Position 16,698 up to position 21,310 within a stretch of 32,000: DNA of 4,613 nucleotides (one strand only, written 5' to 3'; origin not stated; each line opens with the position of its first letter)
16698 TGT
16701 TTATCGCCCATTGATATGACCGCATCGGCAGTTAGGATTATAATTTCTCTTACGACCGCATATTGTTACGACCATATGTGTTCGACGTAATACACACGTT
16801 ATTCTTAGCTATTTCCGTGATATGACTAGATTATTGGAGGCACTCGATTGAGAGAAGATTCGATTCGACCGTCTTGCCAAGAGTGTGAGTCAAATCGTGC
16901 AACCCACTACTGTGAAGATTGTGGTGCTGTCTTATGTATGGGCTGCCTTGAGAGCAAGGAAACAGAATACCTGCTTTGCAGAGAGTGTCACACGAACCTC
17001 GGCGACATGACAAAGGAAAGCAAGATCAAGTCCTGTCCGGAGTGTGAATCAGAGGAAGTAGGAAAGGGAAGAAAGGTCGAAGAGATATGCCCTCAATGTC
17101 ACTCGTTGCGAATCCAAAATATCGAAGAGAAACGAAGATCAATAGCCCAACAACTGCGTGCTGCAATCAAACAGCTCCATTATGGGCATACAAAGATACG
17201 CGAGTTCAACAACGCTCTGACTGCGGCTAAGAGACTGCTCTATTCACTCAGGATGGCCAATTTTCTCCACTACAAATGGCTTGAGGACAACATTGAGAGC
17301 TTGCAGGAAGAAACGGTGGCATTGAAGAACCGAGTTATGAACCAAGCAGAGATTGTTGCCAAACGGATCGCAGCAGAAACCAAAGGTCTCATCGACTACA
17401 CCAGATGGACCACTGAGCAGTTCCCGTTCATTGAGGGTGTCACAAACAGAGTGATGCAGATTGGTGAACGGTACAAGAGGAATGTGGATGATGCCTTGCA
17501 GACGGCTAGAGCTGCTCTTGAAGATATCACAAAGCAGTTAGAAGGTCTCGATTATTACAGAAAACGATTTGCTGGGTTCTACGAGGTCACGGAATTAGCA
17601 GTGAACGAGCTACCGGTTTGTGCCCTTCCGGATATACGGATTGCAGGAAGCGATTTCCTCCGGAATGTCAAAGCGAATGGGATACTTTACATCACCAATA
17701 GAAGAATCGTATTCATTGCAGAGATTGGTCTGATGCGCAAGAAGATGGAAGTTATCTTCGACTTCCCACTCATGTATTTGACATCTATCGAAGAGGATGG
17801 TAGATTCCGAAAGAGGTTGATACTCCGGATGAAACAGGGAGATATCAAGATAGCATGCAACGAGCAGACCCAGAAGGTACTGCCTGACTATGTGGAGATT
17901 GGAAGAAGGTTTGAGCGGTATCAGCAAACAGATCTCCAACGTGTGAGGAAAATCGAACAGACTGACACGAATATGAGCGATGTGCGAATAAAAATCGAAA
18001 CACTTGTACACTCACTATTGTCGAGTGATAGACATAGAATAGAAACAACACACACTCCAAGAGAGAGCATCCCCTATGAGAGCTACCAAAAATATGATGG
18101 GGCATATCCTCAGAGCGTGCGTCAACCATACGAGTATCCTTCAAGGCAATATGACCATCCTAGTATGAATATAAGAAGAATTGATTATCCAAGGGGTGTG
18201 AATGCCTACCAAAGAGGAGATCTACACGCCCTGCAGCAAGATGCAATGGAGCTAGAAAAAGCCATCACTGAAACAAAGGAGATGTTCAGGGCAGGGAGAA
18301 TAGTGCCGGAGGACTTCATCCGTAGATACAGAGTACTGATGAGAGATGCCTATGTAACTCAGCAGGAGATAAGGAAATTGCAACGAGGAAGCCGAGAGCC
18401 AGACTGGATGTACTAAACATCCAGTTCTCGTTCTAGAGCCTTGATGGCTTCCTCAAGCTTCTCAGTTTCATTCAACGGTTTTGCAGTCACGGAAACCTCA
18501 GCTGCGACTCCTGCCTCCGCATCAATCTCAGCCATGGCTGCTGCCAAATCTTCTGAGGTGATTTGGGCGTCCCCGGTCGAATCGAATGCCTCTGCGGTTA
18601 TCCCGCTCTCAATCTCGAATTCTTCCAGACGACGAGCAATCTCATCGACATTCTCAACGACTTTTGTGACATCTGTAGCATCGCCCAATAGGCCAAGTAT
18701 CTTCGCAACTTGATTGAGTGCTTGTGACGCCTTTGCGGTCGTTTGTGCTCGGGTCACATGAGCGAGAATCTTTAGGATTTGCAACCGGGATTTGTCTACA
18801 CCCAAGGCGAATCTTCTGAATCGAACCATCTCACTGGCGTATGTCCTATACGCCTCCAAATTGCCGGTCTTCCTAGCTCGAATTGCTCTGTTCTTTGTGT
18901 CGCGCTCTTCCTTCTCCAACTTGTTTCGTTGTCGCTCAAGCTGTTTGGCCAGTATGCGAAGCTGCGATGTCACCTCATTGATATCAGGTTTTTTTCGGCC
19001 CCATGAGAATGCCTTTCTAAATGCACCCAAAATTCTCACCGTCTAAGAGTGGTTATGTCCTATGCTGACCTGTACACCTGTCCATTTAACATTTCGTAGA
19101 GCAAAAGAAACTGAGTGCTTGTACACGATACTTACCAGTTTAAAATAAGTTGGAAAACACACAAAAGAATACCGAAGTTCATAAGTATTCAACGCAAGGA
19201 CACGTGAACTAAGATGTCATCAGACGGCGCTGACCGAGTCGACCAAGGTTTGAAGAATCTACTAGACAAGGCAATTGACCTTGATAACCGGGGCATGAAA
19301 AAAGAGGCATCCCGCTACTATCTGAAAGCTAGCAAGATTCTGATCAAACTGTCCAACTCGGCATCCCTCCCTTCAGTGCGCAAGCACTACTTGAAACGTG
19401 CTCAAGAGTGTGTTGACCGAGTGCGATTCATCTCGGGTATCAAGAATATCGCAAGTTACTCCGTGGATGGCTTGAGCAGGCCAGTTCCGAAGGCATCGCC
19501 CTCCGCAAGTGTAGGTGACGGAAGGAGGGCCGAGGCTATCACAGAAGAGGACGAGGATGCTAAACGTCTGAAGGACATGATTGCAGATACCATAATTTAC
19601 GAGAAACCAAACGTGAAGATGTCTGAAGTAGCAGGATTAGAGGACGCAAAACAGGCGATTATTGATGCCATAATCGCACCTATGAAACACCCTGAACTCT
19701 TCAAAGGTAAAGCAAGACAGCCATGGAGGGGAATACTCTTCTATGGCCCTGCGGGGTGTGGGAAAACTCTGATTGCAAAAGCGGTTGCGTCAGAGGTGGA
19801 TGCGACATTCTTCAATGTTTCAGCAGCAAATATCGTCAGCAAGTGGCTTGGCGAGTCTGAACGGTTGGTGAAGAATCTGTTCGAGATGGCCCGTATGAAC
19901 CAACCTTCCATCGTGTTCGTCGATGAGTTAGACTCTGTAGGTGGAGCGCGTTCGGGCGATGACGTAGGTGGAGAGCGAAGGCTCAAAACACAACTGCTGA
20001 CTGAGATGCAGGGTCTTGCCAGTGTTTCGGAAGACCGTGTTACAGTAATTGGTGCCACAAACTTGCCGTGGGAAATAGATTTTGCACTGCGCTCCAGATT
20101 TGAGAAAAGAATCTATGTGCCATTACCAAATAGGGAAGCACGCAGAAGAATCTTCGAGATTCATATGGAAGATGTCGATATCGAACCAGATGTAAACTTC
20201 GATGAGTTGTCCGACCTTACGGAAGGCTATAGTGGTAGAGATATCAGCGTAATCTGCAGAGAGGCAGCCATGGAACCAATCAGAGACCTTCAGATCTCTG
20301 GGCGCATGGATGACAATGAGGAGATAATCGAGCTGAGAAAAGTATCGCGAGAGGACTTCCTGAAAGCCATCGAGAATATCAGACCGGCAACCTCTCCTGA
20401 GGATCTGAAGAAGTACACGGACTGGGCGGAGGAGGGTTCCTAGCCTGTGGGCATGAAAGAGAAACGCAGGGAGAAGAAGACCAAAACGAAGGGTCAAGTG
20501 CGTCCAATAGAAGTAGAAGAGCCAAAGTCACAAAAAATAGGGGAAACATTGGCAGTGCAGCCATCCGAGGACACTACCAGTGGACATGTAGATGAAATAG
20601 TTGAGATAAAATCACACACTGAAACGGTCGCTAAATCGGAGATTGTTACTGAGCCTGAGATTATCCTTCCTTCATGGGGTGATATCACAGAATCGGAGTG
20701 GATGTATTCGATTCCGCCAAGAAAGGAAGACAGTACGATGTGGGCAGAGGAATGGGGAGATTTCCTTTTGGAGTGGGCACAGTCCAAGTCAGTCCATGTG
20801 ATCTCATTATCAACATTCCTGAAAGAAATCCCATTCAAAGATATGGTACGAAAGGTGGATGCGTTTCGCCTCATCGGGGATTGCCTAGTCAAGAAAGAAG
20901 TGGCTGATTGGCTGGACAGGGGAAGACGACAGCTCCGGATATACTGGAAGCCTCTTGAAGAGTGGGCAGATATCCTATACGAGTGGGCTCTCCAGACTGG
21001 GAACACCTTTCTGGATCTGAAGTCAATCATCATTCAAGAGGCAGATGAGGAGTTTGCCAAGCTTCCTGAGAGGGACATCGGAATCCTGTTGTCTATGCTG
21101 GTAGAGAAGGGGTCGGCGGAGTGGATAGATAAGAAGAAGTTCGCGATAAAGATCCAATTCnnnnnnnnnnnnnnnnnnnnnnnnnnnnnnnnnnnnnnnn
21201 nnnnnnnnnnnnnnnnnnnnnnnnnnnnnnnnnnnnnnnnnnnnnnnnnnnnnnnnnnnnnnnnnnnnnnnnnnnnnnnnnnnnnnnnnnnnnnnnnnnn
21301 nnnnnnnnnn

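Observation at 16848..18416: B-box - coiled coil - PH/GLUE-like - Pro/Tyr linker - steadiness box: candidate ubiquitin-independent ESCRT adaptor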

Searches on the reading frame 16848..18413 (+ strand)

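Call 5: search_protein_families(library=pfam, proteins=[window:16848-18413:+], max_evalue=0.1)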
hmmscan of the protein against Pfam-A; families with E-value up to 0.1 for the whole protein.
window:16848-18413:+ (522 aa): 4 families
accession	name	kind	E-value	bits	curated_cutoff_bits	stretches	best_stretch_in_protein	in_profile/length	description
PF00643.29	zf-B_box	-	0.00066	20.2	24.1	1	8-35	4-31/42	B-box zinc finger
PF02893.26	GRAM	-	0.0067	16.7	23.6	1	270-322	23-75/112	GRAM domain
PF14470.12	bPH_3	-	0.0076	17.1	23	1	274-337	19-80/95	Bacterial PH domain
PF08581.15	Tup_N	-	0.044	14.6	28.7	0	424-480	9-62/77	Tup N-terminal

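Call 6: search_protein_families(library=ncbifam, proteins=[window:16848-18413:+], max_evalue=0.1)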
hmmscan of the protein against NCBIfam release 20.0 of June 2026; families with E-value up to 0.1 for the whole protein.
window:16848-18413:+ (522 aa): 3 families
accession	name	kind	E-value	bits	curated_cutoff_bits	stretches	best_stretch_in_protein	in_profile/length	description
NF042955.1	Ppl_antiphage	equivalog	0.038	11.9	1000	1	80-262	470-651/882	anti-phage protein Ppl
NF045805.1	MethMoxGammaMmoZ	equivalog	0.062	13.3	230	0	104-176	14-79/162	aromatic/alkene monooxygenase hydroxylase subunit gamma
TIGR04523.1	Mplasa_alph_rch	subfamily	0.08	10.8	270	0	88-168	160-240/745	helix-rich protein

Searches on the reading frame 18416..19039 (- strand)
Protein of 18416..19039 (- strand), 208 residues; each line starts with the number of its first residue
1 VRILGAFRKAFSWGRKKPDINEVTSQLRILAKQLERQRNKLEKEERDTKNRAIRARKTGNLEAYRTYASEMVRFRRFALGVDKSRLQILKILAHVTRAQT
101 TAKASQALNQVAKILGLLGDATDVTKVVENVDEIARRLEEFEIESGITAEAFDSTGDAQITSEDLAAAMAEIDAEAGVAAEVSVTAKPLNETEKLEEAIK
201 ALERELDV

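Call 5: search_protein_families(library=pfam, proteins=[window:18416-19039:-], max_evalue=0.1)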
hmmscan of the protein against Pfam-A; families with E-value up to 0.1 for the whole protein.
window:18416-19039:- (208 aa): 6 families
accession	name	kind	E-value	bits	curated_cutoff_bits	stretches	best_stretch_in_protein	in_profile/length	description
PF03357.26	Snf7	-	7.2e-11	42.5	27.3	1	25-184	4-163/171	Snf7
PF18595.6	Nuf2_DHR10-like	-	0.035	14.6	28.4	0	16-57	69-110/117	Nuf2, DHR10-like domain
PF04437.19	RINT1_TIP1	-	0.036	13.4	30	1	96-203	367-464/514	RINT-1/TIP-1 family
PF12021.13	DUF3509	-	0.052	13.8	25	0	173-207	31-65/87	Protein of unknown function (DUF3509)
PF22937.1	PDXDC1-like_cen2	-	0.059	13.9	29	0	85-140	48-101/104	PDXDC1-like second central domain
PF20640.2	Rrn6_HB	-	0.099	13.2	26.4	0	108-141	81-114/192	Rrn6, helical bundle domain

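Call 6: search_protein_families(library=ncbifam, proteins=[window:18416-19039:-], max_evalue=0.1)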
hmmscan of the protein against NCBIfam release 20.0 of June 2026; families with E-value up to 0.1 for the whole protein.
window:18416-19039:- (208 aa): 2 families
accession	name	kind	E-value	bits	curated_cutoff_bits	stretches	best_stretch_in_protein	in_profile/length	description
NF041008.1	cell_div_CdvB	equivalog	0.00076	19.2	370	1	20-147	25-154/260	cell division protein CdvB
TIGR01310.1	uL30_euk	subfamily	0.068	12.7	254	1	32-119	15-102/236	60S ribosomal protein uL30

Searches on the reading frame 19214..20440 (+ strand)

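Call 5: search_protein_families(library=pfam, proteins=[window:19214-20440:+], max_evalue=0.1)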
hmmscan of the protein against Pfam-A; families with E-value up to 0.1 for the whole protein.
window:19214-20440:+ (409 aa): 25 families
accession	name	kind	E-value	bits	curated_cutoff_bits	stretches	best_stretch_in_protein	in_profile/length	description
PF00004.35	AAA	-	4.9e-40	137.4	21.2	1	174-304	1-131/131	ATPase family associated with various cellular activities (AAA)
PF17862.7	AAA_lid_3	-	1.1e-13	50.8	27.2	1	326-369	1-44/45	AAA+ lid domain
PF09336.16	Vps4_C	-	4.6e-08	33.4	21.3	1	369-407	22-59/61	Vps4 C terminal oligomerisation domain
PF04212.24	MIT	-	1.6e-05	25.3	30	1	15-73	6-64/66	MIT (microtubule interacting and transport) domain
PF05496.18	RuvB_N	-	0.00011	22.4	27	1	173-240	35-94/159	Holliday junction DNA helicase RuvB P-loop domain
PF06068.19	TIP49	-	0.00081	19.1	23.8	1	171-222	50-103/347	TIP49 P-loop domain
PF07728.20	AAA_5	-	0.001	19.6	22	1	174-296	2-139/139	AAA domain (dynein-related subfamily)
PF02224.24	Cytidylate_kin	-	0.0017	18.5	26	0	178-204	5-31/211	Cytidylate kinase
PF07724.20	AAA_2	-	0.0019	18.7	27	1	174-241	6-86/166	AAA domain (Cdc48 subfamily)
PF13173.12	AAA_14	-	0.0062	17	27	1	174-244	5-76/129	AAA domain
PF01057.23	Parvo_NS1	-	0.0095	15.4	20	1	174-196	116-138/271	Parvovirus non-structural protein NS1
PF13191.12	AAA_16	-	0.0097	16.8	32.6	1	168-225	22-85/167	AAA ATPase domain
PF00910.28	RNA_helicase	-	0.01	16.8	21.5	1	174-199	1-26/105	RNA helicase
PF12775.13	AAA_7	-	0.011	15.8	25.8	1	173-206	35-68/181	P-loop containing dynein motor region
PF01637.24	ATPase_2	-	0.017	15.3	33.2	0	168-196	17-45/225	ATPase domain predominantly from Archaea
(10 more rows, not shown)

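Call 6: search_protein_families(library=ncbifam, proteins=[window:19214-20440:+], max_evalue=0.1)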
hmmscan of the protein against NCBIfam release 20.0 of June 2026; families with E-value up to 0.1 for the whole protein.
window:19214-20440:+ (409 aa): 45 families (the best 25 are shown)
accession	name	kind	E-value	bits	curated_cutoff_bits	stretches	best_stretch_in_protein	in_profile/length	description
NF041006.2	cell_div_CdvC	equivalog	1e-83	281.3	650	1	112-406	78-366/370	cell division protein CdvC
TIGR01243.1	CDC48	subfamily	7.6e-75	252.6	802.65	1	115-407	431-728/733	CDC48 family AAA ATPase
NF003069.1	PRK03992.1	subfamily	4.9e-72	243.2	500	1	123-373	117-370/379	proteasome-activating nucleotidase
TIGR01242.2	TIGR01242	subfamily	4.5e-69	233.1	500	1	122-373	99-353/362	proteasome-activating nucleotidase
NF047747.1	PrtsmActNtasePan2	equivalog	1.1e-56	192.8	700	1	127-373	141-390/397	proteasome-activating nucleotidase Pan2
NF047748.1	PrtsmActNtasePan1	equivalog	1.3e-54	185.8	750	1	128-373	139-387/405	proteasome-activating nucleotidase Pan1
TIGR01241.2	FtsH_fam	equivalog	1.3e-52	179.4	600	1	128-362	153-389/598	ATP-dependent zinc metalloprotease FtsH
NF008004.0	PRK10733.1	equivalog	2.1e-36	125.1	1008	1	134-357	149-374/644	ATP-dependent zinc metalloprotease FtsH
TIGR03689.1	pup_AAA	equivalog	5.2e-36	124.4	504.75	1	122-320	167-380/512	proteasome ATPase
NF042959.1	IteA_antiphage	equivalog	1.3e-32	113.3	510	1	126-356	81-305/367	anti-phage ATPase IteA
NF003229.0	PRK04195.1-5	equivalog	5.4e-09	35.2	280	1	135-253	15-123/413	replication factor C large subunit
NF003745.1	PRK05342.1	equivalog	2.9e-06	26.4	359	1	173-245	111-189/418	ATP-dependent Clp protease ATP-binding subunit ClpX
TIGR02639.1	ClpA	equivalog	1.9e-05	23.1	993.15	1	148-199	464-515/734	ATP-dependent Clp protease ATP-binding subunit ClpA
TIGR03922.1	T7SS_EccA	equivalog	2.4e-05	23.1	466.65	1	110-282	251-423/557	type VII secretion AAA-ATPase EccA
NF003233.0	PRK04195.2-3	equivalog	3e-05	23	471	1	165-259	32-122/504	replication factor C large subunit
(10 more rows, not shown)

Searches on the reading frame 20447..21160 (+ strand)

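Call 5: search_protein_families(library=pfam, proteins=[window:20447-21160:+], max_evalue=0.1)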
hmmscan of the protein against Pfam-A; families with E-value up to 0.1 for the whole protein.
window:20447-21160:+ (238 aa): 1 family
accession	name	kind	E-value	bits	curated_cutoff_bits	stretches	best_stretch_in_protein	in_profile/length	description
PF05871.18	ESCRT-II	-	4.3e-14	53.3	27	1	87-187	8-114/138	ESCRT-II complex subunit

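Call 6: search_protein_families(library=ncbifam, proteins=[window:20447-21160:+], max_evalue=0.1)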
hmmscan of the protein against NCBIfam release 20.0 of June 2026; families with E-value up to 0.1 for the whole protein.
window:20447-21160:+ (238 aa): 2 families
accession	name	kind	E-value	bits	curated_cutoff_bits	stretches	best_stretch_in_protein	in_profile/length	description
NF009787.0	PRK13280.2-1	equivalog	0.045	13.1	383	1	62-115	208-258/290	N-glycosylase/DNA lyase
NF000254.1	macrolide_MphA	exception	0.064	12.7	550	1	91-177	95-184/293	Mph(A) family macrolide 2'-phosphotransferase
